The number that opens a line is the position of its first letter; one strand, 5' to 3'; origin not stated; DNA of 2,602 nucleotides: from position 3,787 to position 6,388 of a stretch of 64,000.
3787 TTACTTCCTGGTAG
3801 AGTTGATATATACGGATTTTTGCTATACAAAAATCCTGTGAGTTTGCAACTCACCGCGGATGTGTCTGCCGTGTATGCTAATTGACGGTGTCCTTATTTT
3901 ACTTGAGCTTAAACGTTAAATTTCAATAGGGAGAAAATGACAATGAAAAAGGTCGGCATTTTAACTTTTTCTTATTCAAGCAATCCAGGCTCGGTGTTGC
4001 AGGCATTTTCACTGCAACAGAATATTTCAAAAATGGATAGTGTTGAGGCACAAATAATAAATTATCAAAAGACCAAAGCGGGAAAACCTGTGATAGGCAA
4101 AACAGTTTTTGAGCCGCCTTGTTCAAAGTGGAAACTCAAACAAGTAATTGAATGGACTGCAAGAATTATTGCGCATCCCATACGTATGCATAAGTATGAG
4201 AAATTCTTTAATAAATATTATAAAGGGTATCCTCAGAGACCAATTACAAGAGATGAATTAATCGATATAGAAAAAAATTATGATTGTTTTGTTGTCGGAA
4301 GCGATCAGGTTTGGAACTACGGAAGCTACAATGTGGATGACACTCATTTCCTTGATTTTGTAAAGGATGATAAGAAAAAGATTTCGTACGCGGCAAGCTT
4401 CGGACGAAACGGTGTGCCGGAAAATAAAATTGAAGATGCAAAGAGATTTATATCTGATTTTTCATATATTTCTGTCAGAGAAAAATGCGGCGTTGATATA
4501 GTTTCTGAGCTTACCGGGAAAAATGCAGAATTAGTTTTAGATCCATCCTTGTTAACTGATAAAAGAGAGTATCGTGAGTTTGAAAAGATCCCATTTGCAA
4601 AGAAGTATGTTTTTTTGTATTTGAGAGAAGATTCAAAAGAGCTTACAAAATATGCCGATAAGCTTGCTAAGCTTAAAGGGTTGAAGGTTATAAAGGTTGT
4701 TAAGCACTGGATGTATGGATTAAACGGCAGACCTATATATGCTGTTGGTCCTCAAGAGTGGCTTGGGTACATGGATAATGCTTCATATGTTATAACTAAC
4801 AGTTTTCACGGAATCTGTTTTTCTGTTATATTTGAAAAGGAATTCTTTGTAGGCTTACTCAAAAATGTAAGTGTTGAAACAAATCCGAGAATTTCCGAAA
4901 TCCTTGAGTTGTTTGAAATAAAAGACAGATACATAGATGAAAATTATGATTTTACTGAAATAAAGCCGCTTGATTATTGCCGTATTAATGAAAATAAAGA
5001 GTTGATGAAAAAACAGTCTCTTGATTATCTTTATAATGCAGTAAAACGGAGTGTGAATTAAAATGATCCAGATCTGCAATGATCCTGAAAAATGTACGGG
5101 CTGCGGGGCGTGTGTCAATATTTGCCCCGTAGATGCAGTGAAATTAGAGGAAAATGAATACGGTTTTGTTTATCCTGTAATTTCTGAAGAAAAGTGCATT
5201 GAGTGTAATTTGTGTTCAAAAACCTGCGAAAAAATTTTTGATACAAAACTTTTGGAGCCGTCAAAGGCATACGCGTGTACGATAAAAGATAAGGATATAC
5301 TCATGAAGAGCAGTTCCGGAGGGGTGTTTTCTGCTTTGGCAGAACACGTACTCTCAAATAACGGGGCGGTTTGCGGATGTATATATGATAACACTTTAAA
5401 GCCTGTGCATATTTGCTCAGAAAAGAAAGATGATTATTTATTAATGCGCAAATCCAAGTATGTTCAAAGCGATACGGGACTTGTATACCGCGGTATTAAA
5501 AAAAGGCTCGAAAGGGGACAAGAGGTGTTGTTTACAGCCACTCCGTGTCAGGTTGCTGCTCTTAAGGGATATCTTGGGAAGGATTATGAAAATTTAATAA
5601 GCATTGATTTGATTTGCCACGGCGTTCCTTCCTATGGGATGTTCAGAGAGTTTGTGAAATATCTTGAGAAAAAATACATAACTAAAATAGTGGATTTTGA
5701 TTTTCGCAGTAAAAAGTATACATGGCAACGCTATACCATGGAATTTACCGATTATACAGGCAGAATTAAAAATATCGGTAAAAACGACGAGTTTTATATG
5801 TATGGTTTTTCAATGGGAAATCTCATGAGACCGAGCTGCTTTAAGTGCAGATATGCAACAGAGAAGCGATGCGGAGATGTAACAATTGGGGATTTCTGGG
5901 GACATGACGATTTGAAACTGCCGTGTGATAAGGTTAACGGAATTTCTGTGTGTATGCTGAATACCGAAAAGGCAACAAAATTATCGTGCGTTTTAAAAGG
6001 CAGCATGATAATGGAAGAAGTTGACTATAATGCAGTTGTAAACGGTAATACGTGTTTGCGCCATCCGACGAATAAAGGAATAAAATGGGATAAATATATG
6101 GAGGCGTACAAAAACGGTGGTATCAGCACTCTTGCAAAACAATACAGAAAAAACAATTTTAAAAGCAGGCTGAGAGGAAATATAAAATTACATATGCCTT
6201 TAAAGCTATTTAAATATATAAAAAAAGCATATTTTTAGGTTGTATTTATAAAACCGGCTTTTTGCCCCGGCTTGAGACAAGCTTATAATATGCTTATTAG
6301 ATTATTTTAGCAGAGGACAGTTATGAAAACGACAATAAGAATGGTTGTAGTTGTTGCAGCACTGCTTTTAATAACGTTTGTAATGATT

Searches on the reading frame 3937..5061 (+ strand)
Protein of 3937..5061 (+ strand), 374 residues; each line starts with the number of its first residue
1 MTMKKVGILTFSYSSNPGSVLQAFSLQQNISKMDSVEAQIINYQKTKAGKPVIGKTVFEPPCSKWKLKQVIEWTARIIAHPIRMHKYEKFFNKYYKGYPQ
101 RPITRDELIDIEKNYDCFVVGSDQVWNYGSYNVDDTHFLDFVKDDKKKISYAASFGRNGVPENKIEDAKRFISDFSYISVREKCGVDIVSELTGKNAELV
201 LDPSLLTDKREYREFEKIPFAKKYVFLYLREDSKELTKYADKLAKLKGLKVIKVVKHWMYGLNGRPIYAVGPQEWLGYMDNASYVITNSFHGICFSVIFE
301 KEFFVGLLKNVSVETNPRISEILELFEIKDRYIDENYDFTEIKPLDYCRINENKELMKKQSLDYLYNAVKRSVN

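Call 13: search_protein_families(library=pfam, proteins=[window:3937-5061:+])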
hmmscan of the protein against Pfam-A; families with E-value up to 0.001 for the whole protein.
window:3937-5061:+ (374 aa): 1 family
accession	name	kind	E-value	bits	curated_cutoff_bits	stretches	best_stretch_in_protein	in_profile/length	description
PF04230.19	PS_pyruv_trans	-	6e-35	121.9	25.3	1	16-305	1-275/280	Polysaccharide pyruvyl transferase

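Call 14: find_encoding_contigs(protein=window:3937-5061:+, flank=3000, max_places=10)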
Protein window:3937-5061:+ (374 aa): no gene with exactly this product is on record in the collection.

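Call 15: find_homologous_proteins(query=window:3937-5061:+)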
Query window:3937-5061:+ (374 aa): 4532 proteins with E <= 0.001 among 6664 candidates; the best 120 are listed.
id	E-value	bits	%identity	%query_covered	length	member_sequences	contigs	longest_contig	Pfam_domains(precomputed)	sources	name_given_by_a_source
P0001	6.3e-250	846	100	99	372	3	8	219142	PF04230.20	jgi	-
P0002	1.9e-187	641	74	100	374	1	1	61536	PF04230.20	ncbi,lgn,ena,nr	ncbi:MAG: polysaccharide pyruvyl transferase family protein [Oscillospiraceae bacterium]|nr:polysacc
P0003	1.5e-174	598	70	99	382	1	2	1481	PF04230.20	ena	-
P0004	2.4e-143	496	77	78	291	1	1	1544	PF04230.20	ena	-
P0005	2.1e-142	492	59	98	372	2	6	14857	PF04230.20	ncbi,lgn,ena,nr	ncbi:MAG: polysaccharide pyruvyl transferase family protein [Clostridia bacterium]|nr:polysaccharide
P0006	5.4e-142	491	61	100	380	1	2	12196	PF04230.20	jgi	-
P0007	1.8e-139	483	60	99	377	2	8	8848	PF04230.20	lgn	-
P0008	4.1e-139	482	59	99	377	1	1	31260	PF04230.20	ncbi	-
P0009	2.1e-138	479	61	98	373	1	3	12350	PF04230.20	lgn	-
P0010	2.6e-138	479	60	99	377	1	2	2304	PF04230.20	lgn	-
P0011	6.2e-138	478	59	98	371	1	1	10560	PF04230.20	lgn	-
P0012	2.3e-137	476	60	99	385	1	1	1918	PF04230.20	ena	-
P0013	5.9e-136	471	58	98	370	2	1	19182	PF04230.20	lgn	-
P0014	7.0e-135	468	58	100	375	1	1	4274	PF04230.20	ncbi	-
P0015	1.9e-134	466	58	98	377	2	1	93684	PF04230.20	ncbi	-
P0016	1.1e-133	464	56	99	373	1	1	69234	PF04230.20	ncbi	-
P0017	7.0e-133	461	57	99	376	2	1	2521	PF04230.20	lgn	-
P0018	1.2e-132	460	56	99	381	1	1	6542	PF04230.20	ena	-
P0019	1.3e-132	460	57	98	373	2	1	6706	PF04230.20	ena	-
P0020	1.7e-132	460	55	99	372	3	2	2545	PF04230.20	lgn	-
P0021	4.0e-131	455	54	99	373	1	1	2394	PF04230.20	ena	-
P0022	6.9e-131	455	56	98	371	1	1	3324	PF04230.20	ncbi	-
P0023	3.4e-130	452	55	98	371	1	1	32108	PF04230.20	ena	-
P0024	3.7e-129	449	55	99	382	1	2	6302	PF04230.20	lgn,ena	-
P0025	4.6e-129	449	55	98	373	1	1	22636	PF04230.20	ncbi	-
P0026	5.9e-128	445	55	98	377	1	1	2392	PF04230.20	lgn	-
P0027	2.1e-127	443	56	93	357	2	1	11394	PF04230.20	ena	-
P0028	2.4e-127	443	54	98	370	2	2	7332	PF04230.20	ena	-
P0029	2.9e-127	443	56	99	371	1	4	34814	PF04230.20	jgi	-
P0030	7.8e-127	441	54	99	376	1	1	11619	PF04230.20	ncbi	-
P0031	1.6e-126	440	54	98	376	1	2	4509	PF04230.20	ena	-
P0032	1.7e-126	440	56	99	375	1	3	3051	PF04230.20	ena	-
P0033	1.8e-126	440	53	99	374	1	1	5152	PF04230.20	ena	-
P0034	2.0e-126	440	55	98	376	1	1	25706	PF04230.20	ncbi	-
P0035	3.6e-126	439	54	98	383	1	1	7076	PF04230.20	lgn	-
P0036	3.7e-126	439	54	98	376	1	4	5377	PF04230.20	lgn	-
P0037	5.1e-126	439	54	98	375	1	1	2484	PF04230.20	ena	-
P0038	7.8e-126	438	55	99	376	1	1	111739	PF04230.20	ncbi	-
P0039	1.9e-125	437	55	99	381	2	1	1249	PF04230.20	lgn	-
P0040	2.9e-125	436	54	98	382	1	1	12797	PF04230.20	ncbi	-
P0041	4.0e-125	436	53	98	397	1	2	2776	PF04230.20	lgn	-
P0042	5.2e-125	435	54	99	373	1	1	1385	PF04230.20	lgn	-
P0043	5.6e-125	435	54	99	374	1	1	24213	PF04230.20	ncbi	-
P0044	6.4e-125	435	56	99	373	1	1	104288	PF04230.20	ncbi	-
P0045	7.4e-125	435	53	99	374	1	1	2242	PF04230.20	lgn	-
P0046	1.5e-124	434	53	100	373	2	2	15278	PF04230.20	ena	-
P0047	5.8e-123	429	53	99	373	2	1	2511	PF04230.20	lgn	-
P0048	1.8e-122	427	55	98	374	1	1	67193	PF04230.20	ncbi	-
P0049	5.5e-122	425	55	98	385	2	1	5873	PF04230.20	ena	-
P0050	7.4e-122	425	54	98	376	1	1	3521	PF04230.20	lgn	-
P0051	8.0e-121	421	51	99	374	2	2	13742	PF04230.20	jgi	-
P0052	1.2e-120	421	54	98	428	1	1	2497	PF04230.20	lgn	-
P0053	1.8e-120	420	54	99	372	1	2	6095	PF04230.20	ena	-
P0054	2.4e-120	420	53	99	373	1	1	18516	PF04230.20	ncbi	-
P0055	3.2e-120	419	53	98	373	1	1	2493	PF04230.20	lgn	-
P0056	6.0e-120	419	52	99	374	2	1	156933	PF04230.20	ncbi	-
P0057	2.1e-119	417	54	99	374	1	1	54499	PF04230.20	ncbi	-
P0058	4.0e-119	416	53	99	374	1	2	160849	PF04230.20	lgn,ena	-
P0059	6.7e-119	415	53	99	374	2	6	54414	PF04230.20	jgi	-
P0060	8.4e-119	415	54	99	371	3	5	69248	PF04230.20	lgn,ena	-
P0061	9.1e-119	415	53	98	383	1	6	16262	PF04230.20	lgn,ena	-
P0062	2.4e-117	410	52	98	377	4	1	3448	PF04230.20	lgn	-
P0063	2.8e-117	410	51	98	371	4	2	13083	PF04230.20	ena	-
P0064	5.4e-117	409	52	98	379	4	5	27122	PF04230.20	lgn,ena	-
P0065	2.7e-116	407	51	98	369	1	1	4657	PF04230.20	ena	-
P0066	2.8e-116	407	50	98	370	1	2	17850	PF04230.20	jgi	-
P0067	6.2e-116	405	55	94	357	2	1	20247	PF04230.20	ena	-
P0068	2.1e-115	404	52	98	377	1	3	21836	PF04230.20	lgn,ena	-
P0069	7.1e-111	389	50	98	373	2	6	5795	PF04230.20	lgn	-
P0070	3.6e-99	350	47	100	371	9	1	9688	PF04230.20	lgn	-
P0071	5.3e-93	330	45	98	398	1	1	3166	PF04230.20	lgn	-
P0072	1.7e-92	328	54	77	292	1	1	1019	PF04230.20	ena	-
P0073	9.1e-83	296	58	63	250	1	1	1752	PF04230.20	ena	-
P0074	2.6e-80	288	57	62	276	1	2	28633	PF04230.20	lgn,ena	-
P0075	6.8e-80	287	41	98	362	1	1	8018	PF04230.20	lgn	-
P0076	1.2e-79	286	45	83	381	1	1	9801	PF04230.20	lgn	-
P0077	3.0e-78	281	42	98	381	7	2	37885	PF04230.20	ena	-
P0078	5.1e-77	277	44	98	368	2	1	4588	PF04230.20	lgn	-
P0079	1.4e-74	269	40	98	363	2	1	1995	PF04230.20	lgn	-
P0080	8.1e-74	267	40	97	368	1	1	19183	PF04230.20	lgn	-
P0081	2.0e-71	259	39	98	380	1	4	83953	PF04230.20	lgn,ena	-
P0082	6.9e-70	254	38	98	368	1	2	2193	PF04230.20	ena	-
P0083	6.2e-68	247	40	98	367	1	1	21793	PF04230.20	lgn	-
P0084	5.8e-66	241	39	90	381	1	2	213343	PF04230.20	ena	-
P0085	1.6e-65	239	37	97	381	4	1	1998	PF04230.20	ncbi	-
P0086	8.3e-64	234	36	99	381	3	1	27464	PF04230.20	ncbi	-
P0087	1.9e-63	233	36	98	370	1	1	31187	PF04230.20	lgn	-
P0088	2.9e-63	232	37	89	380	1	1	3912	PF04230.20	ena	-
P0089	5.1e-63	231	36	99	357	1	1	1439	PF04230.20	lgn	-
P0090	1.7e-62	230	36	97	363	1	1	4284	PF04230.20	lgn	-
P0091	1.6e-61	226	38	97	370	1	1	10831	PF04230.20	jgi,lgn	-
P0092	4.1e-61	225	36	98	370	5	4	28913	PF04230.20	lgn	-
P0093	4.3e-61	225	36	99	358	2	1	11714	PF04230.20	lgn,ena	-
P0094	4.9e-61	225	52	57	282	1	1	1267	PF04230.20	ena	-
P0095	5.0e-61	225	36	98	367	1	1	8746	PF04230.20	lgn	-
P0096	8.3e-61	224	36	98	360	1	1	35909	PF04230.20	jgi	jgi:hypothetical protein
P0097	9.3e-61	224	37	98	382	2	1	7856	PF04230.20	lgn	-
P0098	1.1e-60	224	38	97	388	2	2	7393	PF04230.20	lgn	-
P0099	2.1e-60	223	35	98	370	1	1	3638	PF04230.20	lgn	-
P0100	7.1e-60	221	36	98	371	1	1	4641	PF04230.20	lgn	-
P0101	9.6e-60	220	37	98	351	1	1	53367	PF04230.20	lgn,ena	-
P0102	1.1e-59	220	36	98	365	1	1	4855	PF04230.20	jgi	jgi:hypothetical protein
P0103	2.3e-59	219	36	98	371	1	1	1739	PF04230.20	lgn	-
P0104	7.0e-59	218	35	98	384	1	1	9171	PF04230.20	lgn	-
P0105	1.1e-58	217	38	97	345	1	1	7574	PF04230.20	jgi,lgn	jgi:hypothetical protein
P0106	1.9e-58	216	36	97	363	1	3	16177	PF04230.20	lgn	-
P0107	1.9e-58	216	36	97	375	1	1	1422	PF04230.20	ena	-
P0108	3.4e-58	215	36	97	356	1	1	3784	PF04230.20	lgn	-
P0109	4.8e-58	215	35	98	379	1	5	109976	PF04230.20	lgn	-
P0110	5.0e-58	215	37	96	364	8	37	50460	PF04230.20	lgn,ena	-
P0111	6.4e-58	214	38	97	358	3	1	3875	PF04230.20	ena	-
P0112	1.2e-57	214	39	99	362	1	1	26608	PF04230.20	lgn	-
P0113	1.6e-57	213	39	97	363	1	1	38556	PF04230.20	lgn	-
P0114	1.9e-57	213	37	83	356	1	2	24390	PF04230.20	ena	-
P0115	1.9e-57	213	39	97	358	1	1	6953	PF04230.20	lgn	-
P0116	1.9e-57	213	36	97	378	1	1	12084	PF04230.20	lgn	-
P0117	2.4e-57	213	36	88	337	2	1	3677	PF04230.20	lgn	-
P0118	2.9e-57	212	35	97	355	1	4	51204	PF04230.20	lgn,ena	-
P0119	3.4e-57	212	37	99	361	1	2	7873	PF04230.20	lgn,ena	-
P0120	3.5e-57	212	37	98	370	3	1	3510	PF04230.20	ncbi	-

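Call 16: find_encoding_contigs(protein=P0001, flank=3000, max_places=10)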
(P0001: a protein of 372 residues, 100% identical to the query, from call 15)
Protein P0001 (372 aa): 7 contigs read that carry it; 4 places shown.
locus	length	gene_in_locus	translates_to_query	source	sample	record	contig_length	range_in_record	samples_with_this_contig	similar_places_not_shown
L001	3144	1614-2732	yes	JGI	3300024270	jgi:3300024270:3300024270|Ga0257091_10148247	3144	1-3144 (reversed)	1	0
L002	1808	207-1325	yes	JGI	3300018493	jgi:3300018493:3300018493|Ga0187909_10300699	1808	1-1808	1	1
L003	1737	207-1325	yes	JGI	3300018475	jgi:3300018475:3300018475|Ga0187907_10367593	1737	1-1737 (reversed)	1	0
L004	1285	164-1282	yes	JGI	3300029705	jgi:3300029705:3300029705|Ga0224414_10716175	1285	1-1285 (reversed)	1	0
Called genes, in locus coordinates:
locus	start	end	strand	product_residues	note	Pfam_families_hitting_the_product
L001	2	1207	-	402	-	?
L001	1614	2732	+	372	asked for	PF04230:PS_pyruv_trans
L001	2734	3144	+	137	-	?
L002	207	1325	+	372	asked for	PF04230:PS_pyruv_trans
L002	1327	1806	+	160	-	?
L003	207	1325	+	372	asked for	PF04230:PS_pyruv_trans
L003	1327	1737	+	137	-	?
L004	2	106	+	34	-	?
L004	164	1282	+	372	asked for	PF04230:PS_pyruv_trans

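Call 17: find_encoding_contigs(protein=P0002, flank=3000, max_places=4)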
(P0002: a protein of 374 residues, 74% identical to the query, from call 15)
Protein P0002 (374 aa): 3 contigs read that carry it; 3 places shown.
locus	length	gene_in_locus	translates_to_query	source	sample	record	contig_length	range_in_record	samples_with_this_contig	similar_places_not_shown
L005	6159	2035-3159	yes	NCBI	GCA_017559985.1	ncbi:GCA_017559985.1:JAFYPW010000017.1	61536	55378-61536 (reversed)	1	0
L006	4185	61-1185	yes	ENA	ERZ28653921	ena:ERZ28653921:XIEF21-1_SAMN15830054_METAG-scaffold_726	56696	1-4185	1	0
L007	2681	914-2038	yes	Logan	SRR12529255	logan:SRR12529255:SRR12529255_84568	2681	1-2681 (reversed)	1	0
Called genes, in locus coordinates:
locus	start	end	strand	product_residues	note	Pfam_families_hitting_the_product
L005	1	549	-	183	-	PF03418:Peptidase_A25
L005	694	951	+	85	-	PF01649:Ribosomal_S20p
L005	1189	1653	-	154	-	PF06908:YpsA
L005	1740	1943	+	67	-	PF13443:HTH_26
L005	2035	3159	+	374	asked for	PF04230:PS_pyruv_trans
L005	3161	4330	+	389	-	PF00037:Fer4 (weak), PF12797:Fer4_2 (faint), PF12837:Fer4_6 (faint), PF12838:Fer4_7, PF13187:Fer4_9 (weak), PF13237:Fer4_10 (faint), PF14697:Fer4_21 (faint), PF04432:FrhB_FdhB_C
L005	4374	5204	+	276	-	PF00303:Thymidylat_synt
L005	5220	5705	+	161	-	PF00186:DHFR_1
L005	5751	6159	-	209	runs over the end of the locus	PF14681:UPRTase, PF00156:Pribosyltran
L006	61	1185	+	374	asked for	PF04230:PS_pyruv_trans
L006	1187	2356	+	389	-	PF00037:Fer4 (weak), PF12797:Fer4_2 (faint), PF12837:Fer4_6 (faint), PF12838:Fer4_7, PF13187:Fer4_9 (weak), PF13237:Fer4_10 (faint), PF14697:Fer4_21 (faint), PF04432:FrhB_FdhB_C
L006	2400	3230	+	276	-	PF00303:Thymidylat_synt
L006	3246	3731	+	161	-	PF00186:DHFR_1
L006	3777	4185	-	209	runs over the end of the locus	PF14681:UPRTase, PF00156:Pribosyltran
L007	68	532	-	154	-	PF06908:YpsA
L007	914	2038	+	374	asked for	PF04230:PS_pyruv_trans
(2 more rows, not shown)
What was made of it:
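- In the 74% homologue, a small HTH_26 gene sits directly upstream of the same gene pair (call 17).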

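Call 35: find_encoding_contigs(protein=P0004, flank=3000, max_places=3)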
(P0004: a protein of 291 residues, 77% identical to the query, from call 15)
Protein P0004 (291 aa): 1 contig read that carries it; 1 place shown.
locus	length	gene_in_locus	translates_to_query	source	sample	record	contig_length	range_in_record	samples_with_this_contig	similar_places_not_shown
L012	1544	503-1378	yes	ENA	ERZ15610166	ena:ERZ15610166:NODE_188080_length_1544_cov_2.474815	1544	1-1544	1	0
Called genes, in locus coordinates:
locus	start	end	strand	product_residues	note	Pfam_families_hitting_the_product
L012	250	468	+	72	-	-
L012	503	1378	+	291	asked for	PF04230:PS_pyruv_trans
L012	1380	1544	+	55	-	?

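Call 36: find_encoding_contigs(protein=P0003, flank=3000, max_places=3)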
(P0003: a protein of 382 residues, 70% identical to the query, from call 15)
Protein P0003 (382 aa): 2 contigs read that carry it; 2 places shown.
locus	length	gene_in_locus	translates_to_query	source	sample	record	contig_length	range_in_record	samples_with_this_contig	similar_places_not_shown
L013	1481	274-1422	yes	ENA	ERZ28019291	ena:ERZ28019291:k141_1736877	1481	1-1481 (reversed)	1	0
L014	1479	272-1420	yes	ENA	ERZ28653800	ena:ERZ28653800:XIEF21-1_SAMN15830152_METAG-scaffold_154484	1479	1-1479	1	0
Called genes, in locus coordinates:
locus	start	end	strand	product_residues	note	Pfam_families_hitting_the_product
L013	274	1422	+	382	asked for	PF04230:PS_pyruv_trans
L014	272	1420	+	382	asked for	PF04230:PS_pyruv_trans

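Call 62: list_cluster_members(proteins=[P0001])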
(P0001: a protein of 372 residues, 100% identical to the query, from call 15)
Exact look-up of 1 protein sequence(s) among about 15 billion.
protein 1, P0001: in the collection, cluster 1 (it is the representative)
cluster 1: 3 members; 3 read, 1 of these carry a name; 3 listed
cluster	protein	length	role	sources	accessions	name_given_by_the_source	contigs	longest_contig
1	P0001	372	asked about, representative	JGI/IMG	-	-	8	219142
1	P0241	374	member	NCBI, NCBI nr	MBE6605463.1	MAG: polysaccharide pyruvyl transferase family protein [Ruminococcaceae bacterium] | polysaccharide pyruvyl transferase family protein [Oscillospiraceae bacterium]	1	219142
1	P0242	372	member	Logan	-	-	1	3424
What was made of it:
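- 3943..5061 (+): Polysaccharide pyruvyl transferase gene. The ORF opens at ATG 3937, but the likely start is 3943. Call 13 (PF04230, E 6e-35), call 15 (P0001, 372 aa, 100% identical), call 62.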

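Call 63: find_encoding_contigs(protein=P0242, flank=3000, max_places=5)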
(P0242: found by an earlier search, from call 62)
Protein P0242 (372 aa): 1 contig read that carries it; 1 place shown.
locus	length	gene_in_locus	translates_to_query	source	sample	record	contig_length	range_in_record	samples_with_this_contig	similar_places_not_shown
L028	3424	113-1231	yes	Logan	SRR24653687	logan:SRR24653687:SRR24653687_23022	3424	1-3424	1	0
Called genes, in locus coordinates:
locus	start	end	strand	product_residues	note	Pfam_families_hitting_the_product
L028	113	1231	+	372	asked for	PF04230:PS_pyruv_trans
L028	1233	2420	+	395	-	PF00037:Fer4 (weak), PF12797:Fer4_2 (faint), PF12837:Fer4_6 (faint), PF12838:Fer4_7, PF13187:Fer4_9, PF04432:FrhB_FdhB_C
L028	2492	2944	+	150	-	-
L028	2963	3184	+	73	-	-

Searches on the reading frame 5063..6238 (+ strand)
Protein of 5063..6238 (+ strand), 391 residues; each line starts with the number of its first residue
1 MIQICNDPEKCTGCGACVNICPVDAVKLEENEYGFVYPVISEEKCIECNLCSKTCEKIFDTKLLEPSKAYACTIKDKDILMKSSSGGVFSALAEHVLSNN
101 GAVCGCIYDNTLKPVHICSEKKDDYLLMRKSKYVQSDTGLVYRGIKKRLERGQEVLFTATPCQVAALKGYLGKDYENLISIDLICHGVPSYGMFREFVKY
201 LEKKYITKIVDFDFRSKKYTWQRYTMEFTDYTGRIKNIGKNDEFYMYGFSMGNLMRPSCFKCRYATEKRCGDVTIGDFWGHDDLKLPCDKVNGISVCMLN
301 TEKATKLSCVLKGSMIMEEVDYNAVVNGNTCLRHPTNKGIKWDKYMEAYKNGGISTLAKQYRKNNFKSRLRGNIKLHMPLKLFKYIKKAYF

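Call 13: search_protein_families(library=pfam, proteins=[window:5063-6238:+])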
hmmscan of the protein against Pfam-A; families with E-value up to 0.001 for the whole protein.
window:5063-6238:+ (391 aa): 12 families
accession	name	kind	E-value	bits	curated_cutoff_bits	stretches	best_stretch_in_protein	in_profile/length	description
PF04432.18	FrhB_FdhB_C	-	3.3e-20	72.9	23.3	1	153-311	2-136/150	Coenzyme F420 hydrogenase/dehydrogenase, beta subunit C terminus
PF00037.32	Fer4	-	2e-10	40.5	21.1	1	7-26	4-23/24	4Fe-4S binding domain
PF04422.18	FrhB_FdhB_N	-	4.5e-09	36.8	22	1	70-137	2-72/78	Coenzyme F420 hydrogenase/dehydrogenase, beta subunit N-term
PF12838.12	Fer4_7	-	9.5e-09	36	27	1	10-55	1-48/52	4Fe-4S dicluster domain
PF12837.12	Fer4_6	-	2.5e-08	33.9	25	1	7-25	5-23/24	4Fe-4S binding domain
PF13187.11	Fer4_9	-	2.6e-07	31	27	1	10-57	1-49/52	4Fe-4S dicluster domain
PF12797.12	Fer4_2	-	6e-07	29.5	24.5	1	5-23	4-22/22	4Fe-4S binding domain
PF12800.12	Fer4_4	-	1.6e-05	25.3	24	1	8-23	1-16/17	4Fe-4S binding domain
PF14697.11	Fer4_21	-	9.1e-05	23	35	0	8-27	38-58/59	4Fe-4S dicluster domain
PF13237.11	Fer4_10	-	9.3e-05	22.7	25.5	1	5-55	3-52/53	4Fe-4S dicluster domain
PF13484.11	Fer4_16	-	0.00039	21.6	30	0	10-29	1-20/66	4Fe-4S double cluster binding domain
PF13370.11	Fer4_13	-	0.00041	21.4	24.5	0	42-61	3-22/58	4Fe-4S single cluster domain of Ferredoxin I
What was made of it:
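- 5063..6238 (+): FrhB/FdhB-like 4Fe-4S protein. It is the constant partner of the pyruvyltransferase gene. Call 13.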
